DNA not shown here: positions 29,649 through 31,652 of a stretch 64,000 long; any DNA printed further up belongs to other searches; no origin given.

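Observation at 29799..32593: B12-binding radical SAM enzyme translationally coupled to a patatin-like phospholipase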

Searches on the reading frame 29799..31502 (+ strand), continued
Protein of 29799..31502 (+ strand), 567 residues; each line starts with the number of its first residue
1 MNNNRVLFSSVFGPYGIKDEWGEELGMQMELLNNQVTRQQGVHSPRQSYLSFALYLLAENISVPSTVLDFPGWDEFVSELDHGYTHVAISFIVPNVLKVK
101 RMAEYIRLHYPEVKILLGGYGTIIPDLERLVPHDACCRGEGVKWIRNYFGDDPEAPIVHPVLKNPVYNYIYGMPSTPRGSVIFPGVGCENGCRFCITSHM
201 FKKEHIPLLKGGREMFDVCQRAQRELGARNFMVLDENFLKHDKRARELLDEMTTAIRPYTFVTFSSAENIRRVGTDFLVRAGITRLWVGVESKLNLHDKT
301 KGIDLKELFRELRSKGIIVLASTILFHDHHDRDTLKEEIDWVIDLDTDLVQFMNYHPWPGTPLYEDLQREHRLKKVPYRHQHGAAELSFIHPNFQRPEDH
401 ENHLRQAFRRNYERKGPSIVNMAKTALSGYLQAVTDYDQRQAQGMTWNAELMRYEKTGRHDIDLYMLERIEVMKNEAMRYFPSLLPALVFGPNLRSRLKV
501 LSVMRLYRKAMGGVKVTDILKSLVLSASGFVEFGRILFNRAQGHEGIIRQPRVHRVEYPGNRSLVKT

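Call 69: search_protein_families(library=pfam, proteins=[L081:2212-6633:+, L008:3814-4605:-, L082:4972-6156:-, L082:8556-9980:+, L080:10863-11636:-, L084:2645-3937:+, L033:2530-3180:+, L040:1946-2602:+, L016:9127-9804:+, L067:1-1440:+], max_evalue=0.001)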
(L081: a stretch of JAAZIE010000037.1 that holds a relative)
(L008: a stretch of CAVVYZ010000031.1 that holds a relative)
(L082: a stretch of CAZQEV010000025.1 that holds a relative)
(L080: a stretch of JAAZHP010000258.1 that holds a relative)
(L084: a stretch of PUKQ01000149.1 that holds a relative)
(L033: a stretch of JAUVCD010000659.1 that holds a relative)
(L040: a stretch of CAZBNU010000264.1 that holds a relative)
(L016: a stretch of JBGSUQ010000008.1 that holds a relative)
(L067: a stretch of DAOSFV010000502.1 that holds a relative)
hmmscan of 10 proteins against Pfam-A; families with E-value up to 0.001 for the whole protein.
L081:2212-6633:+ (1474 aa): 3 families
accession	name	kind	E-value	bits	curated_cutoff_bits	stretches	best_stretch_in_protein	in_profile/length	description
PF01869.26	BcrAD_BadFG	-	1.4e-53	182.6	31.5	2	346-602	1-271/271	BadF/BadG/BcrA/BcrD ATPase family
PF09989.15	DUF2229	-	4.5e-37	128.2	29.4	1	700-922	1-217/218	CoA enzyme activase uncharacterised domain (DUF2229)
PF00814.31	TsaD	-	0.00054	20.2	24.8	0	115-288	87-260/264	tRNA N6-adenosine threonylcarbamoyltransferase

L008:3814-4605:- (263 aa): 3 families
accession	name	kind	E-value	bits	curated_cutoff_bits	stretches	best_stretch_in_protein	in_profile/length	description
PF01869.26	BcrAD_BadFG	-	3.8e-52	177.9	31.5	1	7-258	2-271/271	BadF/BadG/BcrA/BcrD ATPase family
PF00370.27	FGGY_N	-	0.00039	20.5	28.8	0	5-33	2-30/245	FGGY family of carbohydrate kinases, N-terminal domain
PF02782.22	FGGY_C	-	0.00099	19.4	27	0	215-260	153-196/198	FGGY family of carbohydrate kinases, C-terminal domain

L082:4972-6156:- (394 aa): 6 families
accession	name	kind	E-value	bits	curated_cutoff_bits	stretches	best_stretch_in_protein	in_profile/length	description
PF00534.26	Glycos_transf_1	-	5.2e-36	124.2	26.4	1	190-353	6-172/172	Glycosyl transferases group 1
PF13692.12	Glyco_trans_1_4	-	4e-35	121.6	27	1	201-339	3-142/142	Glycosyl transferases group 1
PF13439.12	Glyco_transf_4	-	5.6e-21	75.7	28.5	1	30-181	10-169/170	Glycosyltransferase Family 4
PF13579.12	Glyco_trans_4_4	-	3.1e-18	67.1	29.7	1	30-177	9-158/158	Glycosyl transferase 4-like domain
PF13524.12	Glyco_trans_1_2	-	3e-09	37.4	25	1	229-363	13-138/144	Glycosyl transferase-like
PF20706.3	GT4-conflict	-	2.1e-06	27.4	26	1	197-354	195-372/385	Family 4 Glycosyltransferase in conflict systems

L082:8556-9980:+ (475 aa): 3 families
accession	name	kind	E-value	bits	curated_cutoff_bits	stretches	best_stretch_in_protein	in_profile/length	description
PF01769.21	MgtE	-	6.2e-35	120.6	27.6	1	345-466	1-123/125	Divalent cation transporter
PF03448.22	MgtE_N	-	3.5e-17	63.2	25.9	1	56-157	1-102/102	MgtE intracellular N domain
PF00571.33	CBS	-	1.3e-13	51.4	24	1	224-278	2-56/57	CBS domain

L080:10863-11636:- (257 aa): 1 family
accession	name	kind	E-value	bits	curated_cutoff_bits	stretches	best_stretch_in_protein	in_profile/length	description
PF01790.23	LGT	-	2.5e-50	171.5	24.9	1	2-240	1-238/240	Prolipoprotein diacylglyceryl transferase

L084:2645-3937:+ (431 aa): 3 families
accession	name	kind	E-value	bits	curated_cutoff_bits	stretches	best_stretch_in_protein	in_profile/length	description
PF13535.11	ATP-grasp_4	-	4.8e-11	43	27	1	139-296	4-153/160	ATP-grasp domain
PF02786.22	CPSase_L_D2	-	2.7e-07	30.8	19.8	1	249-324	134-207/211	Carbamoyl-phosphate synthase L chain, ATP binding domain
PF15632.11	ATPgrasp_Ter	-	0.00082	19.6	29.1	0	256-298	49-88/131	ATP-grasp in the biosynthetic pathway with Ter operon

L033:2530-3180:+ (217 aa): 1 family
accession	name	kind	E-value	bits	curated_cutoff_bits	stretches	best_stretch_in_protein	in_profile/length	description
PF03006.26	HlyIII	-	8.5e-37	127.4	26.2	1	10-205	3-223/224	Haemolysin-III related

L040:1946-2602:+ (219 aa): 5 families
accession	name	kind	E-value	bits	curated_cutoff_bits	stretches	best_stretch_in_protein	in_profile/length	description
PF13649.12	Methyltransf_25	-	3.8e-08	34.4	27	1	68-166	1-97/97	Methyltransferase domain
PF08241.18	Methyltransf_11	-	9.5e-06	26.6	21.2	1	70-169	2-94/95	Methyltransferase domain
PF08242.18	Methyltransf_12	-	1.3e-05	26.3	30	1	70-168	2-98/98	Methyltransferase domain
PF13847.12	Methyltransf_31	-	0.00016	21.8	27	1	63-170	2-109/145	Methyltransferase domain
PF13489.12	Methyltransf_23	-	0.00044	20.5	27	1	50-169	7-115/164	Methyltransferase domain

L016:9127-9804:+ (226 aa): 0 families

L067:1-1440:+ (480 aa): 1 family
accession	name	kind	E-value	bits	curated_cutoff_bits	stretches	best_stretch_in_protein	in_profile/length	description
PF00440.29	TetR_N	-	5.2e-18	65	24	1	282-327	1-46/47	Bacterial regulatory proteins, tetR family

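Call 75: search_protein_families(library=pfam, alignment_id=A5, max_evalue=0.001)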
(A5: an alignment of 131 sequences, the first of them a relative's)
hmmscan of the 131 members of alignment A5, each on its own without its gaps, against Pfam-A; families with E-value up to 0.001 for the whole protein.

A. member 1, L063:3793-6579:+ (929 aa): 3 families
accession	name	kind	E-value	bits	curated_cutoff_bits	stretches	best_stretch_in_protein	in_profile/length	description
PF01839.29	FG-GAP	-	2e-40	136.5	22.1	6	200-230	8-37/37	FG-GAP repeat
PF11617.13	Cu-binding_MopE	-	1.3e-38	131.4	27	5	591-618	1-28/30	Putative metal-binding motif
PF13517.12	FG-GAP_3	-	0.00028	21.9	26.9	0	400-477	1-60/61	FG-GAP-like repeat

B. families by the number of members that match (of 131 scanned): 200 families (the first 25 are shown)
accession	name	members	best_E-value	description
PF00072.30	Response_reg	6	2.1e-31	Response regulator receiver domain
PF00579.31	tRNA-synt_1b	3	1.7e-90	tRNA synthetases class I (W and Y)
PF04055.27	Radical_SAM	3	7e-15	Radical SAM superfamily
PF00158.32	Sigma54_activat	2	2.4e-71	Sigma-54 interaction domain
PF13561.12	adh_short_C2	2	2.7e-65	Enoyl-(Acyl carrier protein) reductase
PF00106.31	adh_short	2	5.3e-58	short chain dehydrogenase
PF06050.19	HGD-D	2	3.2e-56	2-hydroxyglutaryl-CoA dehydratase, D-component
PF00155.27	Aminotran_1_2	2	1.4e-55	Aminotransferase class I and II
PF00205.28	TPP_enzyme_M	2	4.1e-48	Thiamine pyrophosphate enzyme, central domain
PF02775.26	TPP_enzyme_C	2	2.7e-47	Thiamine pyrophosphate enzyme, C-terminal TPP binding domain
PF02776.23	TPP_enzyme_N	2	1.8e-40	Thiamine pyrophosphate enzyme, N-terminal TPP binding domain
PF13487.12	HD_5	2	3.2e-33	HD domain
PF03358.20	FMN_red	2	1.4e-32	NADPH-dependent FMN reductase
PF25601.1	AAA_lid_14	2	8.6e-25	AAA+ ATPase lid domain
PF01926.29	MMR_HSR1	2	1.4e-21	50S ribosome-binding GTPase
PF02310.24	B12-binding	2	1.3e-10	B12 binding domain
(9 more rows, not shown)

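Call 76: search_protein_families(library=padloc, proteins=[window:29799-31499:+, L004:9743-10594:+], max_evalue=0.01)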
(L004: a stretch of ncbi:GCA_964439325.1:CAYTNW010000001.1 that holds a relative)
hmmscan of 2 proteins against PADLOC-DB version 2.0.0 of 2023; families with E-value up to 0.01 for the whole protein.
window:29799-31499:+ (567 aa): 0 families

L004:9743-10594:+ (284 aa): 0 families

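Call 78: list_cluster_members(proteins=[P0001, P0121])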
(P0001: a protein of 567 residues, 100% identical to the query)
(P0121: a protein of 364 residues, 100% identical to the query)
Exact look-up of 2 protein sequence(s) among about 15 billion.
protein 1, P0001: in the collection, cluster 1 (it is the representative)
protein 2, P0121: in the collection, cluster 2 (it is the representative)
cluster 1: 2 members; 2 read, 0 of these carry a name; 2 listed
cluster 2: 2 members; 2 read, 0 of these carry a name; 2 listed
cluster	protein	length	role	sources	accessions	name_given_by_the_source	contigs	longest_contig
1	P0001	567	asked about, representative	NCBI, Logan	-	-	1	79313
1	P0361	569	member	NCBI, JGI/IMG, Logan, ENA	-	-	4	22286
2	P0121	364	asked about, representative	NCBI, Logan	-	-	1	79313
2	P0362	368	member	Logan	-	-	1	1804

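Call 79: find_encoding_contigs(protein=P0361, flank=8000, max_places=4)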
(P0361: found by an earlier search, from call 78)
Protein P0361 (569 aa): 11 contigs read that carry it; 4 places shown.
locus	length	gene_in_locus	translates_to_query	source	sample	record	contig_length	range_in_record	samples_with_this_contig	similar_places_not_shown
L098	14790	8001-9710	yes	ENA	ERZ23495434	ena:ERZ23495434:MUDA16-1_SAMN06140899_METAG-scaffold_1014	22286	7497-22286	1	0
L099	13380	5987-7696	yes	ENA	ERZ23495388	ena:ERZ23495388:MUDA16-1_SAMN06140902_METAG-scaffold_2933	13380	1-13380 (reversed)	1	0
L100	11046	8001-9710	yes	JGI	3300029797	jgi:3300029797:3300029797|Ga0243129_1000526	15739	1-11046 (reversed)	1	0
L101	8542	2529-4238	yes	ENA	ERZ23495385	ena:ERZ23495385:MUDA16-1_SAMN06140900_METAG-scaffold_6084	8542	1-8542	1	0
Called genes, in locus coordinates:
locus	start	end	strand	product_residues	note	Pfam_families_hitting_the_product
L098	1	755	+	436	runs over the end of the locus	PF22148:Fervidolysin_NPro-like (faint), PF00082:Peptidase_S8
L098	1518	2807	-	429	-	PF00108:Thiolase_N, PF02803:Thiolase_C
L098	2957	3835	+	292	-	PF02899:Phage_int_SAM_1, PF13495:Phage_int_SAM_4 (weak), PF00589:Phage_integrase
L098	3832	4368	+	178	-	PF00227:Proteasome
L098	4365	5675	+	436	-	PF00493:MCM (faint), PF00004:AAA (weak), PF07728:AAA_5 (faint), PF13401:AAA_22 (faint), PF07724:AAA_2, PF00004:AAA (weak)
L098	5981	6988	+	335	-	PF01336:tRNA_anti-codon, PF01966:HD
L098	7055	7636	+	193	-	PF01871:AMMECR1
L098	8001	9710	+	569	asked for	PF04055:Radical_SAM (faint)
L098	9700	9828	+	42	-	-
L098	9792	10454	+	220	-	-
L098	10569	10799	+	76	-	-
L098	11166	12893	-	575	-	PF20968:MASE8 (weak), PF00989:PAS, PF13188:PAS_8 (weak), PF08447:PAS_3 (weak), PF13426:PAS_9 (weak), PF13487:HD_5, PF01966:HD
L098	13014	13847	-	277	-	PF13353:Fer4_12 (weak), PF04055:Radical_SAM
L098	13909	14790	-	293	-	?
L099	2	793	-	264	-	?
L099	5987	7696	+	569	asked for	PF04055:Radical_SAM (faint)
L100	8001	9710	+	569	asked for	PF04055:Radical_SAM (faint)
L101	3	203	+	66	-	?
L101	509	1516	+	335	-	PF01336:tRNA_anti-codon, PF01966:HD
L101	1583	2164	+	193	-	PF01871:AMMECR1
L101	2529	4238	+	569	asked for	PF04055:Radical_SAM (faint)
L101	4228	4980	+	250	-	-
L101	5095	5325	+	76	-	-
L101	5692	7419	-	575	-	PF20968:MASE8 (weak), PF00989:PAS, PF13188:PAS_8 (weak), PF08447:PAS_3 (weak), PF13426:PAS_9 (weak), PF13487:HD_5, PF01966:HD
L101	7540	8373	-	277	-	PF13353:Fer4_12 (weak), PF04055:Radical_SAM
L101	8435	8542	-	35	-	?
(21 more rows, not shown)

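Call 90: search_protein_representatives(alignment_id=A1)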
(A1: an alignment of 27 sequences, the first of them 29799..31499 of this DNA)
Query: 27 sequences, 576 profile positions. Proteins with E-value up to 0.001 (for the whole library): 6909; up to 1e-10: 1246; up to 1e-30: 346. The best 150 are listed.
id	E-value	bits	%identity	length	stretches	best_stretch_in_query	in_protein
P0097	1.2e-295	998.0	-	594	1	1-564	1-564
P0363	2.8e-221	752.4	-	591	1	1-563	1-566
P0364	1.3e-206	703.9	-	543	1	4-559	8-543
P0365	3.3e-192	656.4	-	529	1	3-385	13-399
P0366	1.2e-182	624.8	-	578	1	3-568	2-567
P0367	2.0e-173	594.4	-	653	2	5-432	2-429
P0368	3.7e-169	580.3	-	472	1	102-566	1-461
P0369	2.7e-159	547.8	-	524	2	4-440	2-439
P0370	6.3e-152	523.4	-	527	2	5-431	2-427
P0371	8.7e-146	503.1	-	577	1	3-432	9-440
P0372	1.7e-143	495.6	-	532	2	3-429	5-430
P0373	3.0e-137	475.0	-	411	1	157-560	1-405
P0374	7.5e-133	460.4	-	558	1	3-373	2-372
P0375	5.2e-129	447.8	-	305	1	278-566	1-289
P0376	1.5e-126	439.6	-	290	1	4-265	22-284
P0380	3.9e-116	405.2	-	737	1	4-444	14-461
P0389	3.4e-108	379.0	-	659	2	4-456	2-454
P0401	4.5e-98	345.6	-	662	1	4-435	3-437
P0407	1.4e-94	334.1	-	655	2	3-434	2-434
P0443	6.3e-73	262.6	-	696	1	4-433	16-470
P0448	4.4e-72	259.8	-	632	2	159-435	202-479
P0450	4.6e-69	249.8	-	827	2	6-447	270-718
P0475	1.8e-63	231.3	-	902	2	5-432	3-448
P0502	3.8e-58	213.8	-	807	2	35-432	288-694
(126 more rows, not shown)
